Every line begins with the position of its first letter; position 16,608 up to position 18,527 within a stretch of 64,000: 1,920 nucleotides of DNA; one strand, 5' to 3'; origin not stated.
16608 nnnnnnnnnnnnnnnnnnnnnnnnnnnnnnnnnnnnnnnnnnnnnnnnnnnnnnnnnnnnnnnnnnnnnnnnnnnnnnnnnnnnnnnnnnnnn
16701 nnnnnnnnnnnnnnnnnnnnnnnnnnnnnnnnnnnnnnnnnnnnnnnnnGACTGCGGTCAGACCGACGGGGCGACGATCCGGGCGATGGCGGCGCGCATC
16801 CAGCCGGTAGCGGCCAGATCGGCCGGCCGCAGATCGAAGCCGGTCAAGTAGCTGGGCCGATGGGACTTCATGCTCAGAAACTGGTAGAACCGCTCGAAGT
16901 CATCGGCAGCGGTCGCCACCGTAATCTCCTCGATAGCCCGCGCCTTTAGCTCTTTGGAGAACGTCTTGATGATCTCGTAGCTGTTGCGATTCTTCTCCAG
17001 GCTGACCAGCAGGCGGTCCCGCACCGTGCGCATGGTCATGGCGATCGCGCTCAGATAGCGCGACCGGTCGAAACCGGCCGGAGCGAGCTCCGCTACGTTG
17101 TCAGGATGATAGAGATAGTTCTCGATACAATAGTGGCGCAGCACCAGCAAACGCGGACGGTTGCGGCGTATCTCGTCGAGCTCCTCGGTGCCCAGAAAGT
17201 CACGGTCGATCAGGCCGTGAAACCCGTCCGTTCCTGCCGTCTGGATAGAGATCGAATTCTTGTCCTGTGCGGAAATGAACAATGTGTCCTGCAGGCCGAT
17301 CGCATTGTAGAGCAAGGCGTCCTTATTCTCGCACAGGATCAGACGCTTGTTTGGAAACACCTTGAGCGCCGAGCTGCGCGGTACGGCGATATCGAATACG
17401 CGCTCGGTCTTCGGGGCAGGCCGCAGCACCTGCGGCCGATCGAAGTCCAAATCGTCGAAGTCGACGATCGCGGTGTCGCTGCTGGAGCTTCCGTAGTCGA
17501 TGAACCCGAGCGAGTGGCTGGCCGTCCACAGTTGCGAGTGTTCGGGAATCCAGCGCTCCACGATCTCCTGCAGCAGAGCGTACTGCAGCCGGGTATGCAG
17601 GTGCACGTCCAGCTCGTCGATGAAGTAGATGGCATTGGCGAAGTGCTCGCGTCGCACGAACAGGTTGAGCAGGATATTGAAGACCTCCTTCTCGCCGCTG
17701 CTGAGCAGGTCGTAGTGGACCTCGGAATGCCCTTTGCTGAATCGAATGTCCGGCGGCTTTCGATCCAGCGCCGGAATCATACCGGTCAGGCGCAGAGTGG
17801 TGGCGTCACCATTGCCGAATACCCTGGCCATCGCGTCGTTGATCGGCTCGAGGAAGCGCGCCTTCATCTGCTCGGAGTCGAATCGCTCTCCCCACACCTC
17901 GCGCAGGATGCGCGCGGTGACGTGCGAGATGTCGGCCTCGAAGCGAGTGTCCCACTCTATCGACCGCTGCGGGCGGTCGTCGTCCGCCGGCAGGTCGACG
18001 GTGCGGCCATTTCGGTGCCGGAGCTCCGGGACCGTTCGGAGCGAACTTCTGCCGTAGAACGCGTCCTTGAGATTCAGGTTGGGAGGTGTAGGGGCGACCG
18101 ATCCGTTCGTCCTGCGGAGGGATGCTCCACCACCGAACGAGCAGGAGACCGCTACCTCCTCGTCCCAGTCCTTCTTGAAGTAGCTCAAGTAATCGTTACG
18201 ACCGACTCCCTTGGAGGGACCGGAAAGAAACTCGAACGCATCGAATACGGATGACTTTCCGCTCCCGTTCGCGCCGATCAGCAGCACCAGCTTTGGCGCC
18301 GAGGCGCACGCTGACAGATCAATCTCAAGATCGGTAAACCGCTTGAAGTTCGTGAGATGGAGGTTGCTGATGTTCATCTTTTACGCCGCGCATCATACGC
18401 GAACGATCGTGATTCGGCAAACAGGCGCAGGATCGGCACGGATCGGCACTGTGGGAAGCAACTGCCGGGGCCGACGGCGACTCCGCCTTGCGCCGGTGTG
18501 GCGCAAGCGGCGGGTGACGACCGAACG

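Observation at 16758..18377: Single-polypeptide PARIS-like protein (ABC ATPase fused to DUF4435/Toprim)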

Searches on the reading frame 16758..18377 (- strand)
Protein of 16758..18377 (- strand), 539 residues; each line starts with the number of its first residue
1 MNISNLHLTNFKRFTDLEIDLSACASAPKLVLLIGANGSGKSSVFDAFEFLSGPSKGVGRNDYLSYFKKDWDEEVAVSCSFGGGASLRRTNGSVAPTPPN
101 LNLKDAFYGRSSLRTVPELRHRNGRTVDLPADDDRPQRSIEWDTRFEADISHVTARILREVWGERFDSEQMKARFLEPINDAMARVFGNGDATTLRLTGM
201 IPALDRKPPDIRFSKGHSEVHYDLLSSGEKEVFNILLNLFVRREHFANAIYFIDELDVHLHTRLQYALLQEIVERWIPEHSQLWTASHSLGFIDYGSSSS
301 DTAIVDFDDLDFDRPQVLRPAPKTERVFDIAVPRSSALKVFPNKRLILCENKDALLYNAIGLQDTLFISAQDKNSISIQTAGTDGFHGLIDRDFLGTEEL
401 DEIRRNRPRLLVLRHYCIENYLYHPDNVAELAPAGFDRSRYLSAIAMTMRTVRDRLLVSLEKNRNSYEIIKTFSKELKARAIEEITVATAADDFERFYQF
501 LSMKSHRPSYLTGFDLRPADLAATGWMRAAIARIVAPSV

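Call 3: search_protein_families(library=pfam, proteins=[window:16758-18377:-], max_evalue=0.1)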
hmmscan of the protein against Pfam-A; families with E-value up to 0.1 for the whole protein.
window:16758-18377:- (539 aa): 10 families
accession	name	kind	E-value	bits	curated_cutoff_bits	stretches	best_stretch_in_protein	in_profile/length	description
PF13175.12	AAA_15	-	5.1e-17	63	32.1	2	1-55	1-50/374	AAA ATPase domain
PF13304.12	AAA_21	-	4.1e-15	57.1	27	2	31-72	2-43/304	AAA domain, putative AbiEii toxin, Type IV TA system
PF02463.25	SMC_N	-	4.8e-11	43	40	1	3-54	2-50/220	RecF/RecN/SMC N terminal domain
PF13476.12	AAA_23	-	2.3e-09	38.6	27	1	6-67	2-59/201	AAA domain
PF13514.12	AAA_27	-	1.2e-06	28.7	22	1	1-49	1-47/206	AAA domain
PF13555.12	AAA_29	-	1.9e-05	24.8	27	1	5-56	3-50/61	P-loop containing region of AAA domain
PF00005.33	ABC_tran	-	0.0044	18.1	25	1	21-57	4-40/137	ABC transporter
PF13191.12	AAA_16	-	0.014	16.3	32.6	0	23-49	19-45/167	AAA ATPase domain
PF14491.11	DUF4435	-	0.027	14.6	27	0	379-424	48-91/238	Protein of unknown function (DUF4435)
PF06414.18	Zeta_toxin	-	0.097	12.5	22.3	0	26-49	14-37/199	Zeta toxin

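Call 4: search_protein_families(library=padloc, proteins=[window:16758-18377:-], max_evalue=0.1)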
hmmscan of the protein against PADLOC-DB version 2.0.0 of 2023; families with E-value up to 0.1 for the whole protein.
window:16758-18377:- (539 aa): 138 families (the best 25 are shown)
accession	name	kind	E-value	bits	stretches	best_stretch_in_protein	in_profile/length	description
PDLC02981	AriAB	-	3.4e-20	70.3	2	219-426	304-525/694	-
PDLC02979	AriA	-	2.4e-19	68.3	2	1-55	1-50/373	-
PDLC02335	AbiLi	-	9.4e-18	62.3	1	3-294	50-242/326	AbiLi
PDLC00271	PtuA1|PtuA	-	3.8e-17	60.9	2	1-51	1-46/421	AAA ATPase domain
PDLC02980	AriA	-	7e-17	60.3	2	219-294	232-304/304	-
PDLC04135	mad3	-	1.5e-14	52.4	2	3-53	2-47/374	mads_3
PDLC00278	PtuA1|PtuA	-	7.2e-14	49.9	2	1-51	1-46/436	AAA ATPase domain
PDLC00289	PtuA1|PtuA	-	7.4e-13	46.3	2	1-48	1-48/404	AAA ATPase domain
PDLC04182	HEC-01A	-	2.6e-12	44.4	1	2-52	3-55/406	-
PDLC00298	PtuA1|PtuA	-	3.9e-12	44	2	1-48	1-43/423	AAA ATPase domain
PDLC02913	ATPase_I-A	-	4e-12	44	2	2-48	53-94/508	-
PDLC00310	PtuA1|PtuA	-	7e-12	43.1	2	1-49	1-44/443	AAA ATPase domain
PDLC00267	PtuA1|PtuA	-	3.2e-11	41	2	1-49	1-44/438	AAA ATPase domain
PDLC00290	PtuA1|PtuA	-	4.3e-11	40.8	2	216-289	238-309/414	AAA ATPase domain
PDLC00277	PtuA1|PtuA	-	8.9e-11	39.6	2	1-48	1-43/423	AAA ATPase domain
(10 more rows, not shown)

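Call 5: search_protein_families(library=ncbifam, proteins=[window:16758-18377:-], max_evalue=0.1)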
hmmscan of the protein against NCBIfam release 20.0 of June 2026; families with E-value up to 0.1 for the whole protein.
window:16758-18377:- (539 aa): 19 families
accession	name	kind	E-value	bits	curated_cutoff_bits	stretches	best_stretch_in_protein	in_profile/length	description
NF041760.1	PtuA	equivalog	2.6e-10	39.8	500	1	2-48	51-92/524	retron Ec78 anti-phage system effector ATPase PtuA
TIGR00611.2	recf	equivalog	1.9e-06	27.3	172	1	3-52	1-45/339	DNA replication/repair protein RecF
NF038234.1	retron_eff_Eco8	equivalog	8.6e-05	21.3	250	1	1-51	1-46/679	retron Eco8 family effector endonuclease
NF047739.1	antiphage_MADS3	equivalog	0.00016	20.9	420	1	3-52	2-45/427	methylation-associated defense system AAA family ATPase MAD3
NF002572.0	PRK02224.1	equivalog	0.00073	17.9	1087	1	1-48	1-43/888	DNA double-strand break repair ATPase Rad50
NF002244.0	PRK01156.1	equivalog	0.0031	15.6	847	1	1-50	1-45/895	DNA double-strand break repair ATPase Rad50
NF041035.1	Rad50_Halo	equivalog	0.0048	15.3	1000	1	1-50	1-45/883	DNA double-strand break repair ATPase Rad50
NF041751.2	sbcc_Staph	equivalog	0.005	14.8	920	1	4-50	4-49/1007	exonuclease subunit SbcC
NF041774.1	tung_ATPbind_TupC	equivalog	0.0061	15.6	400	1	1-57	1-55/319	tungstate ABC transporter ATP-binding protein TupC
TIGR02169.1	SMC_prok_A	equivalog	0.0061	14.3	729.4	1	3-54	2-49/1165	chromosome segregation protein SMC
TIGR03185.1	DNA_S_dndD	equivalog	0.0081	14.7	245.85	1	1-49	1-49/650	DNA sulfur modification protein DndD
NF003034.1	PRK03918.1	equivalog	0.009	14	700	1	1-47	1-42/878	DNA double-strand break repair ATPase Rad50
TIGR03411.1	urea_trans_UrtD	equivalog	0.018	14.7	304.1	0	11-53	12-53/242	urea ABC transporter ATP-binding protein UrtD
TIGR00618.1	sbcc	subfamily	0.023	12.6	478.5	1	1-47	1-46/1043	exonuclease subunit SbcC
NF007908.0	PRK10619.1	equivalog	0.026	13.8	466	1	12-58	13-61/257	histidine ABC transporter ATP-binding protein HisP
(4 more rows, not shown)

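Call 6: search_solved_structures(query=window:16758-18377:-, max_evalue=10, show_alignments=3)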
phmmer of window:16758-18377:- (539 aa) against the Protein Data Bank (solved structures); distinct sequences matched with E-value up to 10: 30.
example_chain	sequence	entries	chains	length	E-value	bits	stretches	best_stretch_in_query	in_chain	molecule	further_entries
9n69_A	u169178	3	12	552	0.00034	22.7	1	212-293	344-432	AAA family ATPase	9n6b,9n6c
9e8z_C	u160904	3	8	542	0.00063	21.8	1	2-49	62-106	Retron Ec83 probable ATPase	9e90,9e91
5h68_A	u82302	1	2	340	0.011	17.6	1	5-55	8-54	Chromosome partition protein Smc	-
9o4a_A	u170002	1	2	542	0.027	16.4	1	2-49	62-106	Retron Ec83 probable ATPase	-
8zpx_B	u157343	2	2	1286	0.035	16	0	19-57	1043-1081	ABC transporter B family member 1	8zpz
8zq4_B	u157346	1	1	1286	0.035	16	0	19-57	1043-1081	ABC transporter B family member 1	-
9juj_A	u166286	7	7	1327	0.038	15.9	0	19-57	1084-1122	ABC transporter B family member 1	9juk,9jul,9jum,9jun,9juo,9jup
1e69_A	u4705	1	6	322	0.044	15.7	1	3-54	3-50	CHROMOSOME SEGREGATION SMC PROTEIN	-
4ux3_A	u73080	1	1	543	0.045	15.7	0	214-268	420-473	STRUCTURAL MAINTENANCE OF CHROMOSOMES PROTEIN 3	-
6qpw_C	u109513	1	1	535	0.058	15.3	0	214-267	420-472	Structural maintenance of chromosomes protein 3,Structural maintenance of chromosomes prot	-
6qj2_A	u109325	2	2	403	0.068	15.1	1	3-53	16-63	Smc4 | Uncharacterized protein,Uncharacterized protein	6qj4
6zz6_B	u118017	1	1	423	0.076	14.9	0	214-268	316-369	Structural maintenance of chromosomes protein 3,Structural maintenance of chromosomes prot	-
9lwi_I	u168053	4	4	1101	0.22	13.4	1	17-69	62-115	Structural maintenance of chromosomes protein 5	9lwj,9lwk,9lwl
4i99_A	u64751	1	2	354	0.26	13.1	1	6-54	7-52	Chromosome partition protein Smc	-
7ogt_B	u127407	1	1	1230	0.26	13.1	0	214-268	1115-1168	Structural maintenance of chromosomes protein 3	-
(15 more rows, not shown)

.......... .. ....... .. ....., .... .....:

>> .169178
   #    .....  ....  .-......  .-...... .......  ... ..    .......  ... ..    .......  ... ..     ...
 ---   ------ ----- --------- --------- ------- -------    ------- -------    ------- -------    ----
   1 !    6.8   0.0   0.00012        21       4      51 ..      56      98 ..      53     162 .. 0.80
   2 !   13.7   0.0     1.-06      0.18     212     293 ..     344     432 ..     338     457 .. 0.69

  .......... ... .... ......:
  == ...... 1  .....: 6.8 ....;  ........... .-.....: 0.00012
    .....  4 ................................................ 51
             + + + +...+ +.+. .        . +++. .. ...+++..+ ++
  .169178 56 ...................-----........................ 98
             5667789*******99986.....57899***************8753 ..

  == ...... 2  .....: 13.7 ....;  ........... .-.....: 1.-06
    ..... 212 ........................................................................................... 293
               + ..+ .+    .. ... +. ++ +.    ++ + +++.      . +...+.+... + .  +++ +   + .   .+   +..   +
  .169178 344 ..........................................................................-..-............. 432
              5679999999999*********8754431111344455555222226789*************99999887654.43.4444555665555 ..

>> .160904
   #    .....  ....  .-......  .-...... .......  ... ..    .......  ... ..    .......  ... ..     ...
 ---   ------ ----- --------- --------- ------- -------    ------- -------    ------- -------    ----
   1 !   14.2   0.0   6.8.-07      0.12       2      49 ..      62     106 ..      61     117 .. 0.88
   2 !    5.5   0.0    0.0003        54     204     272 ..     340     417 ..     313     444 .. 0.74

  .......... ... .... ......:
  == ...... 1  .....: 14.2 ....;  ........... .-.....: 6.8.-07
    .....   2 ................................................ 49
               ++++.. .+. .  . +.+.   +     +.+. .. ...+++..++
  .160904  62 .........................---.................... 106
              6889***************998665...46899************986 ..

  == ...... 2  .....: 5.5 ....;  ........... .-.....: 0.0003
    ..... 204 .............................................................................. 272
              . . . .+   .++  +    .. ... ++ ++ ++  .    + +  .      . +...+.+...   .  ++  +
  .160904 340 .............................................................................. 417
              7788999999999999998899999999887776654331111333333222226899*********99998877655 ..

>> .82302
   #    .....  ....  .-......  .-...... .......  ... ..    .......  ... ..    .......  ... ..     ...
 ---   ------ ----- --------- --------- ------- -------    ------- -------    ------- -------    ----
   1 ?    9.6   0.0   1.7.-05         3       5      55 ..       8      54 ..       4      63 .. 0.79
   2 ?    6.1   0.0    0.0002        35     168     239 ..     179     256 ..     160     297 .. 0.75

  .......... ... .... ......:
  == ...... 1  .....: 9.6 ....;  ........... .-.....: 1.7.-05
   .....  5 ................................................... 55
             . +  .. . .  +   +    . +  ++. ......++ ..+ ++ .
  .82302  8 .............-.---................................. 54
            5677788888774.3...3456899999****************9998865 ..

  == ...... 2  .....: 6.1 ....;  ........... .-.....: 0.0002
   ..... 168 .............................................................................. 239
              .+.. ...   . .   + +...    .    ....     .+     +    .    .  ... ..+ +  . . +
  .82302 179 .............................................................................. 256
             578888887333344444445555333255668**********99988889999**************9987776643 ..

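Call 7: find_homologous_proteins(query=window:16758-18377:-, max_evalue=0.001)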
Query window:16758-18377:- (539 aa): 1565 proteins with E <= 0.001 among 8000 candidates; the best 120 are listed.
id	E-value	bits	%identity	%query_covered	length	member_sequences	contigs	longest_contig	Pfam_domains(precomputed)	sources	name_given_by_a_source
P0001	0.0e+0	1224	100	100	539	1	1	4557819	PF13514.13,PF13175.13,PF13476.13,PF02463.26,PF13304.13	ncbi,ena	-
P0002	0.0e+0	1084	88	100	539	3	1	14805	PF13514.13,PF13175.13,PF13476.13,PF02463.26,PF13304.13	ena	-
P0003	0.0e+0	1073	89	100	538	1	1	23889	PF13514.13,PF13175.13,PF13476.13,PF02463.26,PF13304.13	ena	-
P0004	0.0e+0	1066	88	100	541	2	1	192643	PF13514.13,PF13175.13,PF13476.13,PF13555.13,PF02463.26,PF13304.13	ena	-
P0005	0.0e+0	1048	86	100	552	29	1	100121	PF13514.13,PF13175.13,PF13476.13,PF02463.26,PF13304.13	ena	-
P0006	0.0e+0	1038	85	100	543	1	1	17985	PF13514.13,PF13175.13,PF13476.13,PF13555.13,PF02463.26,PF13304.13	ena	-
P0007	0.0e+0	1015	85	100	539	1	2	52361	PF13514.13,PF13175.13,PF13476.13,PF02463.26,PF13304.13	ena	-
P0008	6.0e-298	1007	83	100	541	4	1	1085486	PF13514.13,PF13175.13,PF13476.13,PF13555.13,PF02463.26,PF13304.13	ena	-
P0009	6.2e-278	941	78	100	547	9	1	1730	PF13514.13,PF13175.13,PF13476.13,PF13555.13,PF02463.26,PF13304.13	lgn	-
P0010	3.0e-276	935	77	100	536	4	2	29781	PF13514.13,PF13175.13,PF13476.13,PF13555.13,PF02463.26,PF13304.13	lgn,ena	-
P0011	6.3e-263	891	75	100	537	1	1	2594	PF13514.13,PF13175.13,PF13476.13,PF13555.13,PF02463.26,PF13304.13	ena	-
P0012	2.6e-252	856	71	99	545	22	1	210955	PF13514.13,PF13175.13,PF13476.13,PF13555.13,PF02463.26,PF13304.13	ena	-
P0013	1.9e-251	853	71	100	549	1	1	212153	PF14491.12,PF13514.13,PF13175.13,PF13476.13,PF13555.13,PF02463.26,PF13304.13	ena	-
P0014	5.9e-240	815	68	99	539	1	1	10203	PF13514.13,PF13175.13,PF13476.13,PF02463.26,PF13304.13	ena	-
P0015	3.3e-238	810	68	99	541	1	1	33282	PF13514.13,PF13175.13,PF13476.13,PF13555.13,PF02463.26,PF13304.13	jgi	-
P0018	1.4e-237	808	67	99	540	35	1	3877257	PF13514.13,PF13175.13,PF13476.13,PF02463.26,PF13304.13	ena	-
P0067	6.4e-223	759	63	99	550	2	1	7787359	PF13514.13,PF13175.13,PF13476.13,PF13555.13,PF02463.26,PF13304.13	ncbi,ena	-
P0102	4.0e-209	714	60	100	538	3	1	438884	PF13514.13,PF13175.13,PF13476.13,PF13555.13,PF02463.26,PF13304.13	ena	-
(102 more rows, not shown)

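Call 11: search_solved_structures(query=A1, max_evalue=1, show_alignments=0)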
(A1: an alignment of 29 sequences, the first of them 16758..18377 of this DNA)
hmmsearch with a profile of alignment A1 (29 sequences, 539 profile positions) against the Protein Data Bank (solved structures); distinct sequences matched with E-value up to 1: 45.
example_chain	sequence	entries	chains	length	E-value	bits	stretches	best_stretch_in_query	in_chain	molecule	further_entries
9n69_A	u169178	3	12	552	1.5e-09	40.2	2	210-278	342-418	AAA family ATPase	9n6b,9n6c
9e8z_C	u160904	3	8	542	2.4e-07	33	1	3-49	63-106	Retron Ec83 probable ATPase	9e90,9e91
9o4a_A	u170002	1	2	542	2.6e-05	26.2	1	3-49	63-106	Retron Ec83 probable ATPase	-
1e69_A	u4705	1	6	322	0.00011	24.1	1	1-59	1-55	CHROMOSOME SEGREGATION SMC PROTEIN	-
9kjx_B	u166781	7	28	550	0.00069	21.5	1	3-49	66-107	AAA family ATPase | Retron I-A effector PtuA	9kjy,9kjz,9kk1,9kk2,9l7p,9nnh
9vkz_A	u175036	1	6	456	0.0014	20.5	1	3-49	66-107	Retron Ec78 probable ATPase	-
4i99_A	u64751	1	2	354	0.0016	20.3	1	3-54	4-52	Chromosome partition protein Smc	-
5xns_A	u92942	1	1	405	0.0021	19.9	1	3-54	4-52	Chromosome partition protein Smc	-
9vh1_D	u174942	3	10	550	0.0024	19.7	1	3-49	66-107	Retron Ec78 probable ATPase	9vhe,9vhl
9u9y_A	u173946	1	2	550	0.0028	19.5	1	3-49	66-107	AAA family ATPase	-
9nnb_C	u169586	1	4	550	0.0035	19.2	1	3-49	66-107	Retron I-A effector PtuA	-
5xei_A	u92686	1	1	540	0.0056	18.5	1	3-54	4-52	Chromosome partition protein Smc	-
5f3w_B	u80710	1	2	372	0.0064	18.3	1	1-50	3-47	DNA double-strand break repair Rad50 ATPase,DNA double-strand break repair Rad50 ATPase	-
3aux_A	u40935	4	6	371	0.007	18.2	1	1-50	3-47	DNA double-strand break repair rad50 ATPase | DNA double-strand break repair Rad50 ATPase,DNA double-strand break repair Rad50 ATPase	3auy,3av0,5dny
9nnk_C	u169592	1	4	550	0.0072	18.2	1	3-49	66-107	Retreon I-A effector PtuA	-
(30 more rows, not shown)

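Call 12: find_encoding_contigs(protein=P0018, flank=6000, max_places=3)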
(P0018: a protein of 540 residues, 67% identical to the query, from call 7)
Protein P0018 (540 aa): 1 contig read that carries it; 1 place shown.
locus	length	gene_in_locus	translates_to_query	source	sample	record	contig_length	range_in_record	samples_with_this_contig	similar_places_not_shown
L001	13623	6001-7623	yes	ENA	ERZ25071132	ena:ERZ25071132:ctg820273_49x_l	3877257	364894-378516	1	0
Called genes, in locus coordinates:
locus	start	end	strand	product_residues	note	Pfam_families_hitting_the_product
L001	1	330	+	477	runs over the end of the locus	PF00884:Sulfatase, PF01663:Phosphodiest (faint), PF16347:SGSH_C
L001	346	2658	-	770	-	PF01315:Ald_Xan_dh_C, PF02738:MoCoBD_1, PF20256:MoCoBD_2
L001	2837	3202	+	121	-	PF02604:PhdYeFM_antitox (weak), PF03683:UPF0175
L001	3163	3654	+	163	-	PF11848:DUF3368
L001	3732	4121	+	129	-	PF01042:Ribonuc_L-PSP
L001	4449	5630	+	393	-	PF03372:Exo_endo_phos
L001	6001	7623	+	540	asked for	PF02463:SMC_N, PF13175:AAA_15, PF13476:AAA_23, PF13514:AAA_27 (weak), PF13304:AAA_21, PF13175:AAA_15 (weak)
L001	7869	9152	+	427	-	PF07690:MFS_1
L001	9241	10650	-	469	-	PF14821:Thr_synth_N, PF00291:PALP, PF24857:THR4_C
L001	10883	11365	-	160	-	PF13404:HTH_AsnC-type, PF13412:HTH_24, PF01037:AsnC_trans_reg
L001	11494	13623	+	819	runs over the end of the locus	PF13292:DXP_synthase_N (weak), PF00456:Transketolase_N, PF02779:Transket_pyr (weak)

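Call 13: find_encoding_contigs(protein=P0067, flank=6000, max_places=3)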
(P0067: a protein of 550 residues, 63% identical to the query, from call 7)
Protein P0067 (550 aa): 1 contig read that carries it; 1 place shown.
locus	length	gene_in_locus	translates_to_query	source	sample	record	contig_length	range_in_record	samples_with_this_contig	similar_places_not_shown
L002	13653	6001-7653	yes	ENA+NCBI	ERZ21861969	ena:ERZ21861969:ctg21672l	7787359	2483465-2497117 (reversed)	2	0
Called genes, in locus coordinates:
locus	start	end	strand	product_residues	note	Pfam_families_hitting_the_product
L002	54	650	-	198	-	PF01330:RuvA_N, PF21176:RecR_HhH (faint), PF14520:HHH_5, PF00633:HHH (weak), PF07499:RuvA_C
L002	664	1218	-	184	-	PF02075:RuvC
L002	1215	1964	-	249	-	PF20772:TACO1_YebC_N, PF01709:Transcrip_reg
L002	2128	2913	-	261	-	PF08241:Methyltransf_11, PF08242:Methyltransf_12 (weak), PF13649:Methyltransf_25, PF13847:Methyltransf_31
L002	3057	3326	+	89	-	-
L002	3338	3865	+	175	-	PF09990:DUF2231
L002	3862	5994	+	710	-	PF01011:PQQ, PF13360:PQQ_2 (faint)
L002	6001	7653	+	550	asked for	PF02463:SMC_N (weak), PF13175:AAA_15, PF13476:AAA_23, PF13514:AAA_27 (weak), PF13555:AAA_29 (weak), PF13304:AAA_21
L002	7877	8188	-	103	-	PF07721:TPR_4 (faint)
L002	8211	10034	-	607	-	PF00012:HSP70, PF06723:MreB_Mbl, PF00012:HSP70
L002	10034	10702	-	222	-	PF01025:GrpE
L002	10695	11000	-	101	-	PF00226:DnaJ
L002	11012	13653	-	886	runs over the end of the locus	-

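Call 14: find_encoding_contigs(protein=P0001, flank=10000, max_places=3)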
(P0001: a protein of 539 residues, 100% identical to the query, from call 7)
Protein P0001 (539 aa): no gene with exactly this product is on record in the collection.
